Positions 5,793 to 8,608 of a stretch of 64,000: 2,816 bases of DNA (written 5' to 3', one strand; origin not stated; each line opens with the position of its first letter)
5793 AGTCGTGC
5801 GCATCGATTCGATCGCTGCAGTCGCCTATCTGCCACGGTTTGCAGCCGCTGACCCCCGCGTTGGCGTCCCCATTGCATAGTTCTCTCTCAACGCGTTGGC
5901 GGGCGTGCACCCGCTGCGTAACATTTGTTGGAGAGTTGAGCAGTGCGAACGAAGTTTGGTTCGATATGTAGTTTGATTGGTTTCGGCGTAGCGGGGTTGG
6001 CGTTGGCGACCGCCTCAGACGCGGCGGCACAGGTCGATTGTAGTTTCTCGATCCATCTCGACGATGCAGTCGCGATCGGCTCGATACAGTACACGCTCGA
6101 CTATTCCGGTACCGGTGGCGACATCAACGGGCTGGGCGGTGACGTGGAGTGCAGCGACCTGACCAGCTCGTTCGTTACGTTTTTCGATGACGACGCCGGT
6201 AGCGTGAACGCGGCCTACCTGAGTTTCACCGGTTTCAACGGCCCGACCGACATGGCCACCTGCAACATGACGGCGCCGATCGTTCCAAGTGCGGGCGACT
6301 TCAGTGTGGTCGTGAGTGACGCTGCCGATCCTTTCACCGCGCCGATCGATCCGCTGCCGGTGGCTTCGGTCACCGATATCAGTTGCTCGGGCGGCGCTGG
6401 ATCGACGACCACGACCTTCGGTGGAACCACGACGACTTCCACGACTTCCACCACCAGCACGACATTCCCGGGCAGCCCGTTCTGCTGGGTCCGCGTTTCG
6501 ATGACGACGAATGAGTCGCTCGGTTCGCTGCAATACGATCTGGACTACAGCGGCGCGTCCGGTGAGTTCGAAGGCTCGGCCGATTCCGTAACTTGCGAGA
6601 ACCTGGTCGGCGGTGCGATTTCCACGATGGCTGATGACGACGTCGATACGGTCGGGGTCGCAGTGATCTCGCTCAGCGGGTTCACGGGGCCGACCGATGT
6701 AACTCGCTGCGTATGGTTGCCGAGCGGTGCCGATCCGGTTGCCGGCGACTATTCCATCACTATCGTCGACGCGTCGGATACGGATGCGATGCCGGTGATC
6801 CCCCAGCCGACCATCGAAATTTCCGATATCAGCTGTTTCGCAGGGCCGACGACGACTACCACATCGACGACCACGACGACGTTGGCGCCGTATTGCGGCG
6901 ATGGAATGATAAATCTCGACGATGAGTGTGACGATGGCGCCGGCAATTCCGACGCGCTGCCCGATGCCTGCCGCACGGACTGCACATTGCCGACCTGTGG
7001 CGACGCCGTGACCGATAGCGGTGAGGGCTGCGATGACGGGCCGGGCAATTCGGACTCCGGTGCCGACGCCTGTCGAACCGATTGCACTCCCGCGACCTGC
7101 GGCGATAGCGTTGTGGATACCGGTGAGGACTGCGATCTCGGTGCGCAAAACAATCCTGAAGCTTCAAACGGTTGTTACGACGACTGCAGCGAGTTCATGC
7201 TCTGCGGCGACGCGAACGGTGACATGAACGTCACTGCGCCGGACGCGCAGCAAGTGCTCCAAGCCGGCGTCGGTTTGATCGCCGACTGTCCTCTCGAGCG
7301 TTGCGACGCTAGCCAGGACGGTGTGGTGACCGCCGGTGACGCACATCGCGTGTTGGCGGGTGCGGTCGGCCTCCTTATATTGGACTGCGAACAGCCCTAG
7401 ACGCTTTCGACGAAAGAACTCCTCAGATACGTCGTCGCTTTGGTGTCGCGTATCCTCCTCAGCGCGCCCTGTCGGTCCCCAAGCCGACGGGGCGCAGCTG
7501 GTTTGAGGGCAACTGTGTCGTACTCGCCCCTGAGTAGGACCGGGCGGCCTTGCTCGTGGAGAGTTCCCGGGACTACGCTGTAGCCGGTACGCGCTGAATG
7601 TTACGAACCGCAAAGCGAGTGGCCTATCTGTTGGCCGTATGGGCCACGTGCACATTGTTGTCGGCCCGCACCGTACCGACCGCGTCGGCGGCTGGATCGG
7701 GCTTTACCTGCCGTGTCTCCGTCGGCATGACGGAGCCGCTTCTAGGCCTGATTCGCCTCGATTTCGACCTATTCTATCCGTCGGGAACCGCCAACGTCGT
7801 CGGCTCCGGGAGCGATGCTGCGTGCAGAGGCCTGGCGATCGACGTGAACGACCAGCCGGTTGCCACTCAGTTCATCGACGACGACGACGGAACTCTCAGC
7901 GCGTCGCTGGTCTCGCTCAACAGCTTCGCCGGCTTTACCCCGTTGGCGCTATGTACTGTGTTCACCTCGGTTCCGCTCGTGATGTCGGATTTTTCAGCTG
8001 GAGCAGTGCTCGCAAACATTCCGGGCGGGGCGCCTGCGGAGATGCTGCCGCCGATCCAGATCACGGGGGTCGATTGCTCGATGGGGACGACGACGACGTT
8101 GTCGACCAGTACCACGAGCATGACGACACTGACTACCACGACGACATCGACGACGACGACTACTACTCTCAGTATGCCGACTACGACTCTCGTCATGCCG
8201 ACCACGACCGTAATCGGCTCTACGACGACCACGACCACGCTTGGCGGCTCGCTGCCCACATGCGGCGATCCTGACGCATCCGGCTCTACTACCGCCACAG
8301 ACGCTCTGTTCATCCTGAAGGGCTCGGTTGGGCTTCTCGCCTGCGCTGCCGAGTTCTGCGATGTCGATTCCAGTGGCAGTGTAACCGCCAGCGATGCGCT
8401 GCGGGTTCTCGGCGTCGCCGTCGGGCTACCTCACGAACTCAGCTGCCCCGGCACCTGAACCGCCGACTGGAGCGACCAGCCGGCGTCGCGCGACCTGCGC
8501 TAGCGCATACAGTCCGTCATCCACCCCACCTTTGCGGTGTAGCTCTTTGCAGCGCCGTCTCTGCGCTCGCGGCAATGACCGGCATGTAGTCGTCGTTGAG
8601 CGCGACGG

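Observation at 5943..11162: Three tandem secreted genes built from seven copies of an unassigned four-Cys module plus dockerin-like pairs: candidate cohesin/dockerin-style self-assembling extracellular scaffold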

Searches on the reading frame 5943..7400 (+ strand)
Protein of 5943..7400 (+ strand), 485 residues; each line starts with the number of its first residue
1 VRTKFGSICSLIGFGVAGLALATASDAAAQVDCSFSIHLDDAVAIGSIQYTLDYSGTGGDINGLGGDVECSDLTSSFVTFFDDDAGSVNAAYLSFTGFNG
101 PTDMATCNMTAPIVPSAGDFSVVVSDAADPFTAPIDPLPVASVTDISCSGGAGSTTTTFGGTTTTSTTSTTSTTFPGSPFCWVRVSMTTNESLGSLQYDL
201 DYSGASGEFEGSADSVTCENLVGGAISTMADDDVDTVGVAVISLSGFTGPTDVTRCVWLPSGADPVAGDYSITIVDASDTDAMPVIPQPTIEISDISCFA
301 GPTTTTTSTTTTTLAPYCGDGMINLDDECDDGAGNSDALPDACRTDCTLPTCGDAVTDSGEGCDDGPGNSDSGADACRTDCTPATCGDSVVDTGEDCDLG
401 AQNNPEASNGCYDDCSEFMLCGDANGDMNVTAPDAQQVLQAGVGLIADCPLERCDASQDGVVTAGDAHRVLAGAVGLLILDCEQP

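Call 3: search_protein_families(library=pfam, proteins=[window:5943-7400:+], max_evalue=1)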
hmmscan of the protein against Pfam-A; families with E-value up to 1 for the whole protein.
window:5943-7400:+ (485 aa): 2 families
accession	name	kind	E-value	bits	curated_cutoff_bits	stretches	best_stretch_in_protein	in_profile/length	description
PF00404.24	Dockerin_1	-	0.00015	22.3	22.9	1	422-470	2-52/57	Dockerin type I domain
PF13948.11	DUF4215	-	0.0008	20.1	27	1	312-332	15-35/47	Domain of unknown function (DUF4215)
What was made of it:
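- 5943..7400 (+): Gene A, 485 aa. Signal-peptide-like N-terminus, 2 cohesin-fold modules, 3 Cys-rich repeats, C-terminal dockerin. Pfam Dockerin_1 22.3 bits and DUF4215 20.1 bits (call 3).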

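Call 4: search_protein_families(library=ncbifam, proteins=[window:5943-7400:+], max_evalue=1)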
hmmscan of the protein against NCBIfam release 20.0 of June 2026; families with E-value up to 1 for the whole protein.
window:5943-7400:+ (485 aa): 1 family
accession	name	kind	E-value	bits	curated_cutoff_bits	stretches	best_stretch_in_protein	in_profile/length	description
NF047807.1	LIC10920_lipo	equivalog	0.0011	18.2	210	1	147-210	35-98/217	LIC10920 family plasminogen-binding lipoprotein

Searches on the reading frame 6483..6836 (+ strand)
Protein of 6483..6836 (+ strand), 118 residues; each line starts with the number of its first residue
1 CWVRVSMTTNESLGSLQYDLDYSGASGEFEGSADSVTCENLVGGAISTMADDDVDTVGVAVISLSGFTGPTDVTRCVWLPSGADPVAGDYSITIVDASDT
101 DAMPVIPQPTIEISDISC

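Call 30: search_solved_structures(query=A4, max_evalue=10, show_alignments=3)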
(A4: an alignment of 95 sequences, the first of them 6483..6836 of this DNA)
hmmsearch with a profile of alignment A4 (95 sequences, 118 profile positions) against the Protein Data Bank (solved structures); distinct sequences matched with E-value up to 10: 6.
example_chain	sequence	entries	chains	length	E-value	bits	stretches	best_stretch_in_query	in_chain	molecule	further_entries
7e9b_C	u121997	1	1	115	1.1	12.3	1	76-102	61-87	Programmed cell death protein 1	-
6j14_G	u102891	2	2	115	1.1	12.3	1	76-102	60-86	Programmed cell death protein 1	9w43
7wvm_E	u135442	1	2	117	1.2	12.2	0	76-102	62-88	Programmed cell death protein 1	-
7cu5_E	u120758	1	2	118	1.2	12.2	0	76-102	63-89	Programmed cell death protein 1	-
6j15_C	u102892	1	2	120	1.2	12.1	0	76-102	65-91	Programmed cell death protein 1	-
3rrq_A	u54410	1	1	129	1.4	12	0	76-102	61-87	Programmed cell death protein 1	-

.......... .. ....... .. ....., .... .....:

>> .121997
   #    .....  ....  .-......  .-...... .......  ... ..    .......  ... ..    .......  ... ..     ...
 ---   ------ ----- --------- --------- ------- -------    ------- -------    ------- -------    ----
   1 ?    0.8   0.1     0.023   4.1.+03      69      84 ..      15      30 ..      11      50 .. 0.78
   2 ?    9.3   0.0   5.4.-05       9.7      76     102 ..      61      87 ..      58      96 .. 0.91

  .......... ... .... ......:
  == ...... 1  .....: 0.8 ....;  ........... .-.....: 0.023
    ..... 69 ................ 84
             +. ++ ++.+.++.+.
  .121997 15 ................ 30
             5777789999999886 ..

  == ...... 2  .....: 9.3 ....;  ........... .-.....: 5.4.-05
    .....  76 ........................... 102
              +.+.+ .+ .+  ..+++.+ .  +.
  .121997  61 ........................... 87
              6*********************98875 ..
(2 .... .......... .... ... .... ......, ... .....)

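Call 32: find_homologous_proteins(query=A4, max_evalue=0.00001)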
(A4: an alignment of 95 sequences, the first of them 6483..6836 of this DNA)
Query A4 (95 sequences) (118 aa, profile of the alignment): 2 proteins with E <= 0.00001 among 2603 candidates.
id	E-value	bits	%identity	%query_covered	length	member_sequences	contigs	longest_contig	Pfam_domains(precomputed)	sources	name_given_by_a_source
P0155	1.3e-32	130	38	90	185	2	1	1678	-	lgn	-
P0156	6.7e-24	102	38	81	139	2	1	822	-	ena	-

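Call 36: predict_structure(alignment_id=A4)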
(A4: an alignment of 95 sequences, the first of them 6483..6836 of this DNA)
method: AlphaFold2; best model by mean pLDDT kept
length: 118 residues; sequences in the alignment: 95
mean_pLDDT: 98.0   pTM: 0.89
mean pLDDT of the five models: 98.0, 97.9, 97.9, 97.7, 97.6
residues with pLDDT >= 90: 117; 70-90: 1; 50-70: 0; < 50: 0
segments of 3 or more residues with pLDDT < 50: none
pLDDT, mean of each block of 10 residues (from residue 1): 98 99 98 98 98 96 98 99 98 99 98 98
secondary structure, 60 per line:
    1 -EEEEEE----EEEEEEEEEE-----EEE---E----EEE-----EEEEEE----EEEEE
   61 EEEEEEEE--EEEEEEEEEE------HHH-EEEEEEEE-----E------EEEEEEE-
elements in order: E2-7 E12-21 E27-29 E38-40 E46-51 E56-68 E71-80 E91-98 E111-117
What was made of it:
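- On Cohesin (Pfam PF00963; cellulosomal and non-cellulosomal cohesin modules): The AF2 model has pLDDT 98.0, pTM 0.89 and nine strands (call 36).
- Fold: AF2 pLDDT 98.0, pTM 0.89 (call 36). A pLDDT 98 fold (call 36).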

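Call 38: fold_search(model_id=the predicted structure, library=pdb)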
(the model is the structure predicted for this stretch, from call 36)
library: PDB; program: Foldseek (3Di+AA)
matches with E <= 10: 387; with E <= 0.001: 0
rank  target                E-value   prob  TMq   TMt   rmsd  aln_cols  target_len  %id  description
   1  2jh2_B                2.4e-02  1.00  0.53  0.48   4.2       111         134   14  X-ray crystal structure of a cohesin-like module from Clostridium perfringens (released 2007-11-06)
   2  2xdh                  4.3e-02  1.00  0.66  0.57   3.4       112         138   14  Non-cellulosomal cohesin from the hyperthermophilic archaeon Archaeoglobus fulgidus (released 2010-05-26)
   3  2jh2_C                4.3e-02  1.00  0.62  0.58   4.1       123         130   18  X-ray crystal structure of a cohesin-like module from Clostridium perfringens (released 2007-11-06)
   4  5g5d_A                4.6e-02  0.99  0.53  0.41   5.8       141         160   11  Crystal Structure of the CohScaC2-XDocCipA type II complex from Clostridium thermocellum (released 2017-04-05)
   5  2jh2_A                6.6e-02  1.00  0.62  0.57   3.8       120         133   18  X-ray crystal structure of a cohesin-like module from Clostridium perfringens (released 2007-11-06)
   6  2o4e_MODEL_1_A        6.6e-02  0.99  0.56  0.43   4.3       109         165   18  The solution structure of a protein-protein interaction module from a family 84 glycoside hydrolase of Clostri (released 2007-11-06)
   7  6kgf_A                8.7e-02  0.99  0.58  0.49   3.7       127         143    9  Crystal structure of CaDoc0917(R16D)-CaCohA2 complex at pH 8.2 (released 2020-07-08)
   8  6kgd_A                1.1e-01  0.97  0.55  0.46   6.2       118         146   13  Crystal structure of CaDoc0917(R49D)-CaCohA2 complex at pH 8.0 (released 2020-07-08)
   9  6kge_A                1.4e-01  0.97  0.56  0.48   4.3       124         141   14  Crystal structure of CaDoc0917(R16D)-CaCohA2 complex at pH 5.5 (released 2020-07-08)
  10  2zf9_D                1.4e-01  0.72  0.42  0.31   6.2       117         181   18  Crystal structure of a type III cohesin module from the cellulosomal ScaE cell-surface anchoring scaffoldin of Ruminoc (released 2008-12-30)
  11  2vo8                  1.6e-01  0.99  0.60  0.53   3.4       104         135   10  Cohesin module from Clostridium perfringens ATCC13124 family 33 glycoside hydrolase. (released 2008-09-02)
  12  2ccl_A                2.1e-01  0.91  0.51  0.42   4.2       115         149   10  THE S45A, T46A MUTANT OF THE TYPE I COHESIN-DOCKERIN COMPLEX FROM THE CELLULOSOME OF CLOSTRIDIUM THERMOCELLUM (released 2007-02-13)
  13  3ul4_A                2.7e-01  0.91  0.55  0.47   5.1       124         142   14  Crystal structure of Coh-OlpA(Cthe_3080)-Doc918(Cthe_0918) complex: A novel type I Cohesin-Dockerin complex from Clost (released 2012-11-28)
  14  2w1n                  2.8e-01  0.92  0.54  0.31   4.3       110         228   15  cohesin and fibronectin type-III double module construct from the Clostridium perfringens glycoside hydrolase GH84C (released 2009-02-03)
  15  8ajy_A                2.8e-01  0.66  0.47  0.30   6.4       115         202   17  Ruminococcus flavefaciens Cohesin-Dockerin structure: dockerin from ScaH adaptor scaffoldin in complex with the cohesi (released 2022-11-02)
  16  1ohz_A                3.0e-01  0.87  0.51  0.44   4.0       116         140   10  Cohesin-Dockerin complex from the cellulosome of Clostridium thermocellum (released 2003-11-20)
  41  6kgf_C                8.6e-01  0.63  0.51  0.43   5.1       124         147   14  Crystal structure of CaDoc0917(R16D)-CaCohA2 complex at pH 8.2 (released 2020-07-08)
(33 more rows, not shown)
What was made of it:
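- On Cohesin (Pfam PF00963; cellulosomal and non-cellulosomal cohesin modules): The top ~20 Foldseek PDB hits are nearly all cohesins, at probability 0.9-1.0, TMq 0.51-0.66 and rmsd 3.4-4.3 A (call 38).
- Closest known: Non-cellulosomal cohesin of Archaeoglobus fulgidus. Same: Best TM-score match of the module (TMq 0.66, rmsd 3.4 A, probability 1.00; call 38).
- Closest known: Clostridium perfringens cohesin modules of secreted glycoside hydrolases. Same: Top Foldseek hits (E 0.024-0.16, probability 0.99-1.00; call 38).
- The top ~20 Foldseek PDB hits are nearly all cohesins, including 2jh2, 2xdh (TM 0.66, rmsd 3.4 A over 112 columns), 5g5d, 6kgf, 2ccl and 1ohz, at probability 0.9-1.0 (call 38).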

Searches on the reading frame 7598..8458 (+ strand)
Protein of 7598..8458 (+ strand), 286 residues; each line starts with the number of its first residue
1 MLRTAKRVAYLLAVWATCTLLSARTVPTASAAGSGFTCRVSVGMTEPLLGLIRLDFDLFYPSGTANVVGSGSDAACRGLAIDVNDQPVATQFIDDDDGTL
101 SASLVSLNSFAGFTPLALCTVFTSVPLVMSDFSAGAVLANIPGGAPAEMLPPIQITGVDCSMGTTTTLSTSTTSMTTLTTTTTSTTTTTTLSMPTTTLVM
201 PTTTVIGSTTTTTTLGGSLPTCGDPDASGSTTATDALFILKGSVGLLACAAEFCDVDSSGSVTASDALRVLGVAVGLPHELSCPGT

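Call 3: search_protein_families(library=pfam, proteins=[window:7598-8458:+], max_evalue=1)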
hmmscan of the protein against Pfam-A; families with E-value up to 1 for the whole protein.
window:7598-8458:+ (286 aa): 2 families
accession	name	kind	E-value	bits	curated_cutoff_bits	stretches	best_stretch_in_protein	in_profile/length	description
PF00404.24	Dockerin_1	-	0.0062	17.1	22.9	1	223-270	2-52/57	Dockerin type I domain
PF05642.16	Sporozoite_P67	-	0.012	14.2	28.9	1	106-233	260-335/727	Sporozoite P67 surface antigen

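Call 4: search_protein_families(library=ncbifam, proteins=[window:7598-8458:+], max_evalue=1)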
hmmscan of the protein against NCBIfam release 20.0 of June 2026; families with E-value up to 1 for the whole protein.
window:7598-8458:+ (286 aa): 0 families
